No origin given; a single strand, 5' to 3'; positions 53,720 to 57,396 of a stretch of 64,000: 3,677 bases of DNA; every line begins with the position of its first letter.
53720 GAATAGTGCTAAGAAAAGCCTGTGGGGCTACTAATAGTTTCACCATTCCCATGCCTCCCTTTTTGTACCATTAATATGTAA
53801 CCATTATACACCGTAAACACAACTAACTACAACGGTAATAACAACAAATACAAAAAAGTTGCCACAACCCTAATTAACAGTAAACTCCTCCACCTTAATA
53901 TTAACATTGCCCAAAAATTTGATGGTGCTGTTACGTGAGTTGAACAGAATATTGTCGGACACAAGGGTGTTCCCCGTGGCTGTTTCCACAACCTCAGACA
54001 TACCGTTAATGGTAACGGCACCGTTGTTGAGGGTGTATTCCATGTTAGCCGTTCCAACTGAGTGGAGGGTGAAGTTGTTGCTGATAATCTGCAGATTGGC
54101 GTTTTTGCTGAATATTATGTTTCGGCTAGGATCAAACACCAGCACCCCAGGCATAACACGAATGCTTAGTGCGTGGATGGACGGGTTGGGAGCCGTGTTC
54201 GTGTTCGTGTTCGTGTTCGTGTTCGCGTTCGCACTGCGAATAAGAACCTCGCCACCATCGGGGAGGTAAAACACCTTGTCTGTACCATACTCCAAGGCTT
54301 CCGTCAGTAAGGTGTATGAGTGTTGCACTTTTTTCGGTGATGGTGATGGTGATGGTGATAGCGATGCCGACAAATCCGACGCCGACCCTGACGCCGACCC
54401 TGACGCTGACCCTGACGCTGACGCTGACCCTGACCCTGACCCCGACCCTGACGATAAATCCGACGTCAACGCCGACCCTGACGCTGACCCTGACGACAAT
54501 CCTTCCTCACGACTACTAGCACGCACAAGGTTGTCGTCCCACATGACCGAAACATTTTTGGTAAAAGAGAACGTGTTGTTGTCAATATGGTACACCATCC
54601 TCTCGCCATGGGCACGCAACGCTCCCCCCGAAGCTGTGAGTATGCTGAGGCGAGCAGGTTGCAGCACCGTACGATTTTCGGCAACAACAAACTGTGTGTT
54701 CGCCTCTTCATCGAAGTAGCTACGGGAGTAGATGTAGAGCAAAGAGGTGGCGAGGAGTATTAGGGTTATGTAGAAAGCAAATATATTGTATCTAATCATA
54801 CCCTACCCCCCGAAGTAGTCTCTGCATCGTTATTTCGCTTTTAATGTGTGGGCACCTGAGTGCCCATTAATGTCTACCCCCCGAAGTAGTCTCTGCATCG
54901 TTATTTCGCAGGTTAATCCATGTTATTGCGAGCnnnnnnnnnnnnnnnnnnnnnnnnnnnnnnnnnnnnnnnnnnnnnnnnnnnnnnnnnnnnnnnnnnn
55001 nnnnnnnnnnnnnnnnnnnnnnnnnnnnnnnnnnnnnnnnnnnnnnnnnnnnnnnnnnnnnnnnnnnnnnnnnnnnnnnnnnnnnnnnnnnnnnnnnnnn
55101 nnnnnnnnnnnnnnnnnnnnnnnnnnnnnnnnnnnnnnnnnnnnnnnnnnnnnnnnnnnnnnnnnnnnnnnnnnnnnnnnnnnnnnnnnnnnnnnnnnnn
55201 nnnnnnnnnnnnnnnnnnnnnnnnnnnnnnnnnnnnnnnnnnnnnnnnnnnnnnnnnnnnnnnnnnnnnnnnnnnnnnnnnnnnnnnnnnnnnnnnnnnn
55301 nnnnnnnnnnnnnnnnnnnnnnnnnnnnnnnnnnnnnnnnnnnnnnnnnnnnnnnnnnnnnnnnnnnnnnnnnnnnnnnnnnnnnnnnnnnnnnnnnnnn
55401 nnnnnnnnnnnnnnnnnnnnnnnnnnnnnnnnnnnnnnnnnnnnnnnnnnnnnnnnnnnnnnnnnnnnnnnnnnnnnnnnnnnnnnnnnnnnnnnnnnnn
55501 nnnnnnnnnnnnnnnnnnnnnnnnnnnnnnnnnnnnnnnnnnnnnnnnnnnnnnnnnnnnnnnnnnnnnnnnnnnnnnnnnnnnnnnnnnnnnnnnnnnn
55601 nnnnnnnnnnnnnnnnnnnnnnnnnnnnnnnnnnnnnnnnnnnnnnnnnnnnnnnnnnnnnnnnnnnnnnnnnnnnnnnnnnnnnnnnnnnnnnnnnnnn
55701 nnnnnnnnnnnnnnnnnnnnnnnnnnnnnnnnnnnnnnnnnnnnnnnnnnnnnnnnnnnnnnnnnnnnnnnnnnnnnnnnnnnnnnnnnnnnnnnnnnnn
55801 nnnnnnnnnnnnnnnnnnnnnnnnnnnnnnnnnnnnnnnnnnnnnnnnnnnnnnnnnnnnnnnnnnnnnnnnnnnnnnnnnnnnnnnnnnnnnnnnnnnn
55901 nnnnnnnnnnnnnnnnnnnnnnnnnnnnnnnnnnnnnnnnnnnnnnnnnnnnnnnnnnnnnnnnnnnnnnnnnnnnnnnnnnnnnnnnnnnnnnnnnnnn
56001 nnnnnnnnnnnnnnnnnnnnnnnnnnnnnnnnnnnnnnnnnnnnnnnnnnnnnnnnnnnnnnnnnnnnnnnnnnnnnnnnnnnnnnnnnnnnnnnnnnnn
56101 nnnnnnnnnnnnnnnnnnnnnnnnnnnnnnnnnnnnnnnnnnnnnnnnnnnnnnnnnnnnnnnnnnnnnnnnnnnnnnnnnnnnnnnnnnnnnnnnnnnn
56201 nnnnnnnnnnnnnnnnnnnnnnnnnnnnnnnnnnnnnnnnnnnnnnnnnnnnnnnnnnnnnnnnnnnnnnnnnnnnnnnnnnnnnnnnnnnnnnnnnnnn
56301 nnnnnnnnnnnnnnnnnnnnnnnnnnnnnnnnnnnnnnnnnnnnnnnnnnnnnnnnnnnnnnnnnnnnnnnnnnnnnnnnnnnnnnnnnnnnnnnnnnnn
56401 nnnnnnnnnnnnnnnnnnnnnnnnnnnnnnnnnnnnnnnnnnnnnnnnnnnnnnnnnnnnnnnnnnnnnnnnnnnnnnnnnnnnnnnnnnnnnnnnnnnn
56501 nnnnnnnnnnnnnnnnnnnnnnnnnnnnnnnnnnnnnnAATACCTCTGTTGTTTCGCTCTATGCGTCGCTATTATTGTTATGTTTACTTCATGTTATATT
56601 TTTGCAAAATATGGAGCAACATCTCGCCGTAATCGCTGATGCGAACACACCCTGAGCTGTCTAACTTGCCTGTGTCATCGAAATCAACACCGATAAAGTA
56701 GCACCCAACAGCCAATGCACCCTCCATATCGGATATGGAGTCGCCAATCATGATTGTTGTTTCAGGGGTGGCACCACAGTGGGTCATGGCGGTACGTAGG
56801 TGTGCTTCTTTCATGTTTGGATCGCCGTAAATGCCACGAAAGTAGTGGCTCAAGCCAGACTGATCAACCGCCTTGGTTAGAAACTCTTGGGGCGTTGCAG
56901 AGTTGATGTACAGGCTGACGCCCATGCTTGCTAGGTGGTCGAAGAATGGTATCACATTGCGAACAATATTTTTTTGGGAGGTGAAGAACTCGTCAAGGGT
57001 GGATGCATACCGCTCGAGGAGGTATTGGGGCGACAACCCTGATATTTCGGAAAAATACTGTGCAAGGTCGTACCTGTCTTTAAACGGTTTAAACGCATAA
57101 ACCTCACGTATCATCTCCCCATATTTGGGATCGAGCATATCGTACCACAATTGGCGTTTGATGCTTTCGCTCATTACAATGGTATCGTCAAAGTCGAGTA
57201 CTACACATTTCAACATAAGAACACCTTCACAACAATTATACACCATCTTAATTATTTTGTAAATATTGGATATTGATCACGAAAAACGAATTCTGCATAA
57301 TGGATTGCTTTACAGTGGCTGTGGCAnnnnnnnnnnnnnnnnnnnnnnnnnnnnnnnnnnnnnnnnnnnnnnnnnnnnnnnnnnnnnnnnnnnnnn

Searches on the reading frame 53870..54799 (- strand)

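Call 61: search_protein_families(library=pfam, proteins=[window:53870-54799:-], max_evalue=0.00001)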
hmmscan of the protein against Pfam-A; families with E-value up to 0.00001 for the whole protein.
window:53870-54799:- (309 aa): 0 families

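Call 64: search_protein_families(library=ncbifam, proteins=[window:53870-54799:-], max_evalue=0.001)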
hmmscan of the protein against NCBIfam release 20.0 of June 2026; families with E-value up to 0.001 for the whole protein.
window:53870-54799:- (309 aa): 2 families
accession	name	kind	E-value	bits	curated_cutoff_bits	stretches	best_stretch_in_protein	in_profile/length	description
NF038033.1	FEA1_rel_lipo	equivalog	0.00011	21.1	250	1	98-154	25-79/406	FEA1-related lipoprotein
TIGR03002.1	outer_YhbN_LptA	equivalog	0.00065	19.6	71.7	0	33-94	54-111/142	lipopolysaccharide transport periplasmic protein LptA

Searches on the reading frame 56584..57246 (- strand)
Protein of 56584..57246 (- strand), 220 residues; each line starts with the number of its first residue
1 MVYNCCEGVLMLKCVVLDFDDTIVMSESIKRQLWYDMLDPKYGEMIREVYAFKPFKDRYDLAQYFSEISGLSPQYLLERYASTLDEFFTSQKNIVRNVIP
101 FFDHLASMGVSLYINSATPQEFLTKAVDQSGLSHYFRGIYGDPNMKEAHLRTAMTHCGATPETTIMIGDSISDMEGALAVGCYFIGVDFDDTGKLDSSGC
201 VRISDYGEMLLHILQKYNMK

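Call 61: search_protein_families(library=pfam, proteins=[window:56584-57246:-], max_evalue=0.00001)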
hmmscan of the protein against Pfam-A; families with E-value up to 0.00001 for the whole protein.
window:56584-57246:- (220 aa): 4 families
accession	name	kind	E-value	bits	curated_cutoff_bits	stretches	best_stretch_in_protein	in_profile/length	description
PF13419.12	HAD_2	-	2.2e-16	60.9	23.8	1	15-187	1-178/178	Haloacid dehalogenase-like hydrolase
PF00702.32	Hydrolase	-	1.1e-14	55.7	26.4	1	13-181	2-191/191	haloacid dehalogenase-like hydrolase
PF13242.12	Hydrolase_like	-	2.1e-07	31.2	22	1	148-188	8-49/75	HAD-hyrolase-like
PF12710.13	HAD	-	7.9e-07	30.1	27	1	15-175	1-186/189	haloacid dehalogenase-like hydrolase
